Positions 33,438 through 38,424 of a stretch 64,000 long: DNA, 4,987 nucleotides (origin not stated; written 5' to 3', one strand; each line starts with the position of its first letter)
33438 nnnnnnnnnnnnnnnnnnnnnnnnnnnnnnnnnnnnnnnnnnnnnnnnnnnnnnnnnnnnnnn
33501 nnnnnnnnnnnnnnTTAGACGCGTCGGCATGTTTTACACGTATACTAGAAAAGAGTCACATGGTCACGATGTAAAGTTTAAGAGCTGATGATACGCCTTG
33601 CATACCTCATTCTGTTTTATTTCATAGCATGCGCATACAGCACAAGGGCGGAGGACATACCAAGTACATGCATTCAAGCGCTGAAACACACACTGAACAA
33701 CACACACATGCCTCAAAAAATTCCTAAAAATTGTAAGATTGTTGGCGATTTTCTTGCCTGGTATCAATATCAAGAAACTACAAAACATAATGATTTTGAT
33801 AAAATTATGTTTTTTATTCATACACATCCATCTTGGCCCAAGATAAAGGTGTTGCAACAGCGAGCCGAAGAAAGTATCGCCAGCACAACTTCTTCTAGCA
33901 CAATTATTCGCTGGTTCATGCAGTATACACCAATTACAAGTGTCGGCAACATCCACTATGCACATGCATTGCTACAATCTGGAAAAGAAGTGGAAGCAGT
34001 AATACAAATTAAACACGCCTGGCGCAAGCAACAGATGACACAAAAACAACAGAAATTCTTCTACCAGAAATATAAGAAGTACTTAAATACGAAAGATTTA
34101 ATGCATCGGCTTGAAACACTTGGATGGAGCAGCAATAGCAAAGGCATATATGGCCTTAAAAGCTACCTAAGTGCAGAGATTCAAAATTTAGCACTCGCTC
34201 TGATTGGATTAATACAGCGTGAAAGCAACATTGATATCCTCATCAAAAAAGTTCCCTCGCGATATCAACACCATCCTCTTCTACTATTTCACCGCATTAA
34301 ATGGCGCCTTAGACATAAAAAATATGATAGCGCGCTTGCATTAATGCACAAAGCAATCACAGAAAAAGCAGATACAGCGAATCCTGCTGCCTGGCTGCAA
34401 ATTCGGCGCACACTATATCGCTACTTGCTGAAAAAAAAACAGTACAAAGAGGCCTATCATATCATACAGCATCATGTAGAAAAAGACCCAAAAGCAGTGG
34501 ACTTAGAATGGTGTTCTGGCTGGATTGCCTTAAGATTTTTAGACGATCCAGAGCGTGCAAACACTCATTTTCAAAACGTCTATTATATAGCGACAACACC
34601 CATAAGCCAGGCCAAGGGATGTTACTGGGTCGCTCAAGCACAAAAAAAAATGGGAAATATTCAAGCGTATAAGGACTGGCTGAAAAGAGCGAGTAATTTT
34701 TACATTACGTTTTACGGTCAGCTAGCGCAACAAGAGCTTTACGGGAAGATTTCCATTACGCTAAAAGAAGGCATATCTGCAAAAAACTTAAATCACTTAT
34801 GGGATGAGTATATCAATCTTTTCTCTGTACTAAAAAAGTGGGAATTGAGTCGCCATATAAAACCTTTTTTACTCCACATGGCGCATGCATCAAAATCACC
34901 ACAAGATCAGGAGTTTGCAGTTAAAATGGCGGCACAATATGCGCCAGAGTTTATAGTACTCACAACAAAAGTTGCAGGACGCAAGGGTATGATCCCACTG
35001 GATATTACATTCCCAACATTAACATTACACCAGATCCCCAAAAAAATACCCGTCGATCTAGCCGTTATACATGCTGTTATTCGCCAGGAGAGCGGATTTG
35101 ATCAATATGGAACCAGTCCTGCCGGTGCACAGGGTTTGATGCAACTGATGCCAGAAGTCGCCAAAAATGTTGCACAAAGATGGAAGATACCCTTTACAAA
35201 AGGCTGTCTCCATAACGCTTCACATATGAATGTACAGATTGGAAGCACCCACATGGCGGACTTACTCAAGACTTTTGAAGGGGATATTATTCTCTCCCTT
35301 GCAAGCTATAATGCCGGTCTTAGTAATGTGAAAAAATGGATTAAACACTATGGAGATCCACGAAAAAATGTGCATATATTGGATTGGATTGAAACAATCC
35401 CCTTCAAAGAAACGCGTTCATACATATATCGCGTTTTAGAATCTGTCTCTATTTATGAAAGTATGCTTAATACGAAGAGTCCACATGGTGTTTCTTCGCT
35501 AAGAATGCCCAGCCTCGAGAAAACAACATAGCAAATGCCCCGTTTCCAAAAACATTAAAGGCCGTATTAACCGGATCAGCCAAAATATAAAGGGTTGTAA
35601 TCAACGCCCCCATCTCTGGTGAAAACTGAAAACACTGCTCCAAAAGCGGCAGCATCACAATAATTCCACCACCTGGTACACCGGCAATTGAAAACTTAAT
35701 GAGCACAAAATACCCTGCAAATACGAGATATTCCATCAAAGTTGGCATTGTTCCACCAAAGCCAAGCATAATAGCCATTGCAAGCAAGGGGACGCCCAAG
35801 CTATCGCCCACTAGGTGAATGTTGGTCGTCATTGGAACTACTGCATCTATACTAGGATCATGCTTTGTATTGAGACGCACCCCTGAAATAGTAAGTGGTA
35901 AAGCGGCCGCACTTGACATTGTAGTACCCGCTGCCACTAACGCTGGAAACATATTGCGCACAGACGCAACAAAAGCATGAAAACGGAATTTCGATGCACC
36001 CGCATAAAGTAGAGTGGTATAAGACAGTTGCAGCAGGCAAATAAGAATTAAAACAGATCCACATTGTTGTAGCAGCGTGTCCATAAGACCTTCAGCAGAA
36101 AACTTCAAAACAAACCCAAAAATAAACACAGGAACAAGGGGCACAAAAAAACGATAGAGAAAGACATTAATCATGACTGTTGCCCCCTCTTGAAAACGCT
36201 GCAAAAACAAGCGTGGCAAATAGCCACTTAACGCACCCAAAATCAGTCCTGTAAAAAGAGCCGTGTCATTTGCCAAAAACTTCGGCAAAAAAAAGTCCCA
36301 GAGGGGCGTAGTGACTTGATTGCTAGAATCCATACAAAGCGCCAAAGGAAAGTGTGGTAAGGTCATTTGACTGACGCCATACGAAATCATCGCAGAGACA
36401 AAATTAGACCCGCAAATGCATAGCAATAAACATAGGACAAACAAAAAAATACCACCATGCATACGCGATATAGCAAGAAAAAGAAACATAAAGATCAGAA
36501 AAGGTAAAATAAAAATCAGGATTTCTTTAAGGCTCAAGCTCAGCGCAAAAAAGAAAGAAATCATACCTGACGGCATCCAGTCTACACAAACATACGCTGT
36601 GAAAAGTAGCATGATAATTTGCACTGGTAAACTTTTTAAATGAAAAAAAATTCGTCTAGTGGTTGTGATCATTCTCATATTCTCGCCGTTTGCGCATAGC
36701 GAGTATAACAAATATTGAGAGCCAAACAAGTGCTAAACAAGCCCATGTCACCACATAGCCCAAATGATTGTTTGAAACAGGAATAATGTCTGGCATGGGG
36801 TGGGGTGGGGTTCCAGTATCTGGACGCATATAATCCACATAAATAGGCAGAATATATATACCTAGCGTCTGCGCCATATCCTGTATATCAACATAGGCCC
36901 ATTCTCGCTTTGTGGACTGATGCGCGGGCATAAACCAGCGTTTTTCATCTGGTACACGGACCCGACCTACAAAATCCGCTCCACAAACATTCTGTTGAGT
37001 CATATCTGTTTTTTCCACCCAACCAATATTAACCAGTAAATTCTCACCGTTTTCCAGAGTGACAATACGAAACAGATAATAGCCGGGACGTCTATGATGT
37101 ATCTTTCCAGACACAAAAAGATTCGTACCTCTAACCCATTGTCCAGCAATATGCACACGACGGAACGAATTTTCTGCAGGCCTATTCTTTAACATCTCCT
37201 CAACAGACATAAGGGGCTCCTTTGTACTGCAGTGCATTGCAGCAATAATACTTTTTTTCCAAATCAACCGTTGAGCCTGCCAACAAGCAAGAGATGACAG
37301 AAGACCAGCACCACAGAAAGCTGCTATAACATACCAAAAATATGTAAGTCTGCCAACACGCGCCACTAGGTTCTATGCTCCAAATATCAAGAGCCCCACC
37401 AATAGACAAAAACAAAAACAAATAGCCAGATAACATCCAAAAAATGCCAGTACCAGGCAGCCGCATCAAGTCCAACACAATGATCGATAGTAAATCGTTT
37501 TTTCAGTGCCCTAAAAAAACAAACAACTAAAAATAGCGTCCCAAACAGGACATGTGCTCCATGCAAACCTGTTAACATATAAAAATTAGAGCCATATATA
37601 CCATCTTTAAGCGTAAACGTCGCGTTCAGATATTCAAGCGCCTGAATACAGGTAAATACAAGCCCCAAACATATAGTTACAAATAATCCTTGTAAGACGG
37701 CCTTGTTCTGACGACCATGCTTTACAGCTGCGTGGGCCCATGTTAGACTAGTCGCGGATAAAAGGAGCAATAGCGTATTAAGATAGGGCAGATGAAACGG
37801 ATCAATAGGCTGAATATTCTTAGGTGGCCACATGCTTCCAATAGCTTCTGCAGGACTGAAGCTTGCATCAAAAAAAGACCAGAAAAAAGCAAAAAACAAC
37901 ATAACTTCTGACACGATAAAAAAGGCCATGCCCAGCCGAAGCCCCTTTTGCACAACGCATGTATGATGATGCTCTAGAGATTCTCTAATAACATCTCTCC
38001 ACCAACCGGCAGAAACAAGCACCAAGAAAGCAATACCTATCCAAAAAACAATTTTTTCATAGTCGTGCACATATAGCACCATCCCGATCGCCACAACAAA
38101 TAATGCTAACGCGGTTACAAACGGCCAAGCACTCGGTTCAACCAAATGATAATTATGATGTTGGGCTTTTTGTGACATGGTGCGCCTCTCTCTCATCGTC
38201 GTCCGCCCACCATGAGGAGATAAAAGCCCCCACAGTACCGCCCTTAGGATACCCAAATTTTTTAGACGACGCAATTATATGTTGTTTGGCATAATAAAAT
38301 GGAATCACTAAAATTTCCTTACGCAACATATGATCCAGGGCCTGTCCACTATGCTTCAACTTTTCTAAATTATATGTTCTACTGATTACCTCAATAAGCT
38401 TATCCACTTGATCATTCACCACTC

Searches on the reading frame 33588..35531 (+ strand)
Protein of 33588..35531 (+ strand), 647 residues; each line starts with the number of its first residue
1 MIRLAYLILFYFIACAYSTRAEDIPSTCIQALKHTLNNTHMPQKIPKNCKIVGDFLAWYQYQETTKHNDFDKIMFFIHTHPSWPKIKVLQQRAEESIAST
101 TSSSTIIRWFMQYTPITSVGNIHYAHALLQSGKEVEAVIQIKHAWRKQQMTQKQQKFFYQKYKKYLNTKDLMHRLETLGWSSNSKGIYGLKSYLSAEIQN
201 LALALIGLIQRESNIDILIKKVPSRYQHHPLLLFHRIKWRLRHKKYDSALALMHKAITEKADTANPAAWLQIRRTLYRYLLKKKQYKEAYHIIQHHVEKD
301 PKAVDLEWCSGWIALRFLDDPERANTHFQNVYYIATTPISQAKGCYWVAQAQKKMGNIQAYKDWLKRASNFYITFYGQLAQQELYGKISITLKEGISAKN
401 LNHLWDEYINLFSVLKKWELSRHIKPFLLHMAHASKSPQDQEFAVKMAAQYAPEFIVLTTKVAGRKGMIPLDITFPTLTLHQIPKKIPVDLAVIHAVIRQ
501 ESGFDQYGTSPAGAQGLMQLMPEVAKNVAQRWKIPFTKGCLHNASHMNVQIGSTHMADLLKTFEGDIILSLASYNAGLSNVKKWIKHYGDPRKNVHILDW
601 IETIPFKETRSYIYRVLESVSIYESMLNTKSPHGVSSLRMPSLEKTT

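Call 18: search_protein_families(library=ncbifam, proteins=[window:33588-35531:+], max_evalue=0.00001)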
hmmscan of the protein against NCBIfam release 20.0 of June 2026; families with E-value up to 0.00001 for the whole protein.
window:33588-35531:+ (647 aa): 3 families
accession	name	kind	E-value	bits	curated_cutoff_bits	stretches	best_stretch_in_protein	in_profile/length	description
NF047373.1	BB0259_flg_lyt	exception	1e-38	133.7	234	1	483-633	555-698/705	flagellar assembly lytic transglycosylase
NF008631.0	PRK11619.1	equivalog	3e-31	108.5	536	1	346-630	350-631/644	murein transglycosylase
NF008050.0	PRK10783.1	equivalog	2.5e-08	32.7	508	1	485-618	115-239/457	murein transglycosylase D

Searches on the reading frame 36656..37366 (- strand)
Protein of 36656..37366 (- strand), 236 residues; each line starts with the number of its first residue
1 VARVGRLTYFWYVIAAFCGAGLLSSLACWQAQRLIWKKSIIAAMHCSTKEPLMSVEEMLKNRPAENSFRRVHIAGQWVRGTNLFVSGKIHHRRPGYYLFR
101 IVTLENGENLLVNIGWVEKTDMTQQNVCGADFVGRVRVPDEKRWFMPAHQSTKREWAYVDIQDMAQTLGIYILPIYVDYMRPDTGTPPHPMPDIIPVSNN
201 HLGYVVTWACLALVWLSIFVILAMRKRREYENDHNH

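Call 18: search_protein_families(library=ncbifam, proteins=[window:36656-37366:-], max_evalue=0.00001)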
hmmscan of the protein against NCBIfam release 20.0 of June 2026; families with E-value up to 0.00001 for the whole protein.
window:36656-37366:- (236 aa): 1 family
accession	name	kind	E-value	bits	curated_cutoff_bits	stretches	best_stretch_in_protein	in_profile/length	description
NF050123.1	SURF1_Mycobac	exception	3e-19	69.3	190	1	12-228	11-238/238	SURF1 family cytochrome oxidase biogenesis protein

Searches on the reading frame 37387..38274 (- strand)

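Call 18: search_protein_families(library=ncbifam, proteins=[window:37387-38274:-], max_evalue=0.00001)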
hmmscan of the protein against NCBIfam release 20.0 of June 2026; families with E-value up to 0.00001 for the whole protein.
window:37387-38274:- (295 aa): 4 families
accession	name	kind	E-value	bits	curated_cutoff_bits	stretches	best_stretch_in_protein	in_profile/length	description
NF050119.1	aa3_CtaE_Actin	exception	1.9e-23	83.7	190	1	113-291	12-187/190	aa3-type cytochrome oxidase subunit III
TIGR02842.1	CyoC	equivalog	6e-20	72.3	223.75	1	114-294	3-178/180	cytochrome o ubiquinol oxidase subunit III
TIGR02897.1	QoxC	equivalog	1.1e-17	64.8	239.9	1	113-294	11-188/190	cytochrome aa3 quinol oxidase subunit III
NF007944.0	PRK10663.1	equivalog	3.3e-13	49.9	340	1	102-294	16-202/204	cytochrome o ubiquinol oxidase subunit III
